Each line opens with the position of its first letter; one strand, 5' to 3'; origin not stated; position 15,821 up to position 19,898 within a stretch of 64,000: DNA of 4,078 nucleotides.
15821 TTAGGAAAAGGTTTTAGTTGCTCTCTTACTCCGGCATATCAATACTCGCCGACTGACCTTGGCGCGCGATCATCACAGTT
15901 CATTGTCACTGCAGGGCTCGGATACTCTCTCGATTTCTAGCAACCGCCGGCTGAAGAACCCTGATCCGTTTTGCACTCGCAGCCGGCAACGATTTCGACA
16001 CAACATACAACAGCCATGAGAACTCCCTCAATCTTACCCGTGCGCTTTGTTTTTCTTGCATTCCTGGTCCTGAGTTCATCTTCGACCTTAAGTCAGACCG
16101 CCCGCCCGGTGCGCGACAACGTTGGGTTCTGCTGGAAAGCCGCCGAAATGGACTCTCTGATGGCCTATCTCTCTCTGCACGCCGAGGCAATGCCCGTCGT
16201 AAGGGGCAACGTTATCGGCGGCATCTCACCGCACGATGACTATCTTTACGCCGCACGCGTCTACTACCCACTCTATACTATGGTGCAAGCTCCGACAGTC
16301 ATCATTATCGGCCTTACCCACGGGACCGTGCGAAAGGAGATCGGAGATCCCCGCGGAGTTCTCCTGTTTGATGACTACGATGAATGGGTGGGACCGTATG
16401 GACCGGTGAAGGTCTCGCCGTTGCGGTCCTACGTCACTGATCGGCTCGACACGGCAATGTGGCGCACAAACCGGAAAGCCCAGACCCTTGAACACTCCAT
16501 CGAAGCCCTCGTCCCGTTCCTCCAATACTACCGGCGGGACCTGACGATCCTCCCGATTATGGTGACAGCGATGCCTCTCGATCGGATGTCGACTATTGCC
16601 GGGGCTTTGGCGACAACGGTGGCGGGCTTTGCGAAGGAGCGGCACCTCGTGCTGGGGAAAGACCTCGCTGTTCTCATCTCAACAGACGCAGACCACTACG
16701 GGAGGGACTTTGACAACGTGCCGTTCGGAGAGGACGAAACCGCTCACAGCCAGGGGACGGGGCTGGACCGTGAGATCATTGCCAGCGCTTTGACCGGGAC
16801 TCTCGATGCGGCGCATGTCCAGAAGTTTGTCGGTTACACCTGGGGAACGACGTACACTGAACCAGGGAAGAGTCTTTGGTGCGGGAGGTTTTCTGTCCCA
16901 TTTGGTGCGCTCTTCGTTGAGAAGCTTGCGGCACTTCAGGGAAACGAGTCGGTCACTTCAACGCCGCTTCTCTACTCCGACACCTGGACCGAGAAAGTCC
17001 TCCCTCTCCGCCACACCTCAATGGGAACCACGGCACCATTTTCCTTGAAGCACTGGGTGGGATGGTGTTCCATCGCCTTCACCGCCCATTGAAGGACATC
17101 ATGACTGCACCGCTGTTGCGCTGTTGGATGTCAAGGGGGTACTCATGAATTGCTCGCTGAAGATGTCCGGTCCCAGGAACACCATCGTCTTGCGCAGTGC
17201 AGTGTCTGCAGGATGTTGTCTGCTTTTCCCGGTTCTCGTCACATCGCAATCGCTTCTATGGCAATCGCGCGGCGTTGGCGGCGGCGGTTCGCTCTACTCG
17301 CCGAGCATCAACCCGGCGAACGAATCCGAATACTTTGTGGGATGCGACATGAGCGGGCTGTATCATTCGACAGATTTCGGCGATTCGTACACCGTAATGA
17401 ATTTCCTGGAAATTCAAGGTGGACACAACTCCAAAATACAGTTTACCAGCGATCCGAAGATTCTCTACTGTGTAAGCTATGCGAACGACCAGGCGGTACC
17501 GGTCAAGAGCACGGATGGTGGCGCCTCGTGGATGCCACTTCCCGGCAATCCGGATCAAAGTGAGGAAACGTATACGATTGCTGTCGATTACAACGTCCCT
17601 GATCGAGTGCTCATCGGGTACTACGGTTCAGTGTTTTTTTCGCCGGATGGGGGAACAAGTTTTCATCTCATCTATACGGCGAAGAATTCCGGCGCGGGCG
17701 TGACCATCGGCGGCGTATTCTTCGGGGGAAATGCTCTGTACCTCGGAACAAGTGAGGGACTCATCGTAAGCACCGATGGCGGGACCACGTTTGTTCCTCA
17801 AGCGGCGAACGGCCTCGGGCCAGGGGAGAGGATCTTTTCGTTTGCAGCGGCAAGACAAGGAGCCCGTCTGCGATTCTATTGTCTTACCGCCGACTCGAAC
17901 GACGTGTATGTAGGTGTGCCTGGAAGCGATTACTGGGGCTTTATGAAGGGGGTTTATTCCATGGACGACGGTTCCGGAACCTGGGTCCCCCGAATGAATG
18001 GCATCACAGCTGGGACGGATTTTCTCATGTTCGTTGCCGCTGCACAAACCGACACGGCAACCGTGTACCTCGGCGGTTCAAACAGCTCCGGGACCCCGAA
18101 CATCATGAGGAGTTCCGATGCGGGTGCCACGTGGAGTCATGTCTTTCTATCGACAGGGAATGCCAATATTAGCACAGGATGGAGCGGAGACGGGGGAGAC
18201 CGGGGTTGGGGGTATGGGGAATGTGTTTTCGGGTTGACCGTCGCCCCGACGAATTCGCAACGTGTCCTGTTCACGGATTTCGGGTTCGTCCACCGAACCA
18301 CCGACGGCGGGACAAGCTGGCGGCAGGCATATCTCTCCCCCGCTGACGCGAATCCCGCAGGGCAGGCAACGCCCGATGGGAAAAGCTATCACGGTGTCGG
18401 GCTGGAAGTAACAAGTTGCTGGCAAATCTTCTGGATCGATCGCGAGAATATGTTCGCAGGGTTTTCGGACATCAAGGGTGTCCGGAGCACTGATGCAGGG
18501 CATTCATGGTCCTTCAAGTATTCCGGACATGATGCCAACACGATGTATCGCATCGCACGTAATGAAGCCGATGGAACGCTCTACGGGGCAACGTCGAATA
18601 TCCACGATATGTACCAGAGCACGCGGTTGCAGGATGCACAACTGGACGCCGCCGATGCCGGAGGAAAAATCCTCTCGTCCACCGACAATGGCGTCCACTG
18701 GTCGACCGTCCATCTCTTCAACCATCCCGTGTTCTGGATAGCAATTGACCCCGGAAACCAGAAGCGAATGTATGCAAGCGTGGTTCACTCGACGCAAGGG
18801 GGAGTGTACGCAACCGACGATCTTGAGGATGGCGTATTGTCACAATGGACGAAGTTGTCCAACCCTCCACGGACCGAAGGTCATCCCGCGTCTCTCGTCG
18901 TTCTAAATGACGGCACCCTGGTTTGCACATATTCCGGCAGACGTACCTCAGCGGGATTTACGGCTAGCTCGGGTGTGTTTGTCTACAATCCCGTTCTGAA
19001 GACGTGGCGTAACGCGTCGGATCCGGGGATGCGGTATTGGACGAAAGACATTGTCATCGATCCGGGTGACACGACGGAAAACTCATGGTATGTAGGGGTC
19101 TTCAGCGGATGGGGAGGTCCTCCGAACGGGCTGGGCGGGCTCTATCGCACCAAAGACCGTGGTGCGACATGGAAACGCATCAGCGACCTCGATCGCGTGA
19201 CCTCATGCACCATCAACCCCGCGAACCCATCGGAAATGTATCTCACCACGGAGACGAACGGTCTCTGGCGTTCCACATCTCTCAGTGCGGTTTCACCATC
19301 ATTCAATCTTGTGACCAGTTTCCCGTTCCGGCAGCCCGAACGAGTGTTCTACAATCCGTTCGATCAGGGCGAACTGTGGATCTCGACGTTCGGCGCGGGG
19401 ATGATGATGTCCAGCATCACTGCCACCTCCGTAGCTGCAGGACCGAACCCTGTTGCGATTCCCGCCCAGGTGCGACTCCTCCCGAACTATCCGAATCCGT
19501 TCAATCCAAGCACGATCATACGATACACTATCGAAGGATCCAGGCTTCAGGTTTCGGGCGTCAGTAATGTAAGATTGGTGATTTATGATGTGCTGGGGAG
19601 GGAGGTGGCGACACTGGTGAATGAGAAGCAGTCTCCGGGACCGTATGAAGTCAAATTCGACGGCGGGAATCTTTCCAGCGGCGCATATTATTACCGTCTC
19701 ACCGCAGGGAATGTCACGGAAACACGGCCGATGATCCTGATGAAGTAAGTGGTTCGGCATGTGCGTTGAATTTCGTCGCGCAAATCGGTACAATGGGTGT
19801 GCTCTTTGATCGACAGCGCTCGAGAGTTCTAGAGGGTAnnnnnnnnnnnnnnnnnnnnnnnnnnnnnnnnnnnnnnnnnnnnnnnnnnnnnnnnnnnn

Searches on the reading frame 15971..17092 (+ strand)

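Call 34: search_protein_families(library=pfam, proteins=[window:15971-17092:+], max_evalue=0.00001)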
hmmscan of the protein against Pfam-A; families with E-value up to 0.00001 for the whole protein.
window:15971-17092:+ (373 aa): 1 family
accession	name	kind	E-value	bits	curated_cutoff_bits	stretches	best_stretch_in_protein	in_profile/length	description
PF01875.22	Memo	-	2.7e-19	69.9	27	1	85-273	37-204/269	Memo-like protein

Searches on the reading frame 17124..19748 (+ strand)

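Call 34: search_protein_families(library=pfam, proteins=[window:17124-19748:+], max_evalue=0.00001)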
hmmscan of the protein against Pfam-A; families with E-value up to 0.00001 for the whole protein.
window:17124-19748:+ (874 aa): 4 families
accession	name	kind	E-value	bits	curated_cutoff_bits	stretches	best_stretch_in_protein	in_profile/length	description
PF15902.12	Sortilin-Vps10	-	2.7e-15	56.5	33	0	673-718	3-51/446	Sortilin, neurotensin receptor 3,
PF02012.26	BNR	-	2e-09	36.5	27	0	674-685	1-12/12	BNR/Asp-box repeat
PF18962.6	Por_Secre_tail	-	3.2e-06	27.8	27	1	789-868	2-71/75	Secretion system C-terminal sorting domain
PF13860.13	FlgD_ig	-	8.4e-06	26.1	27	0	811-862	20-76/79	FlgD Ig-like domain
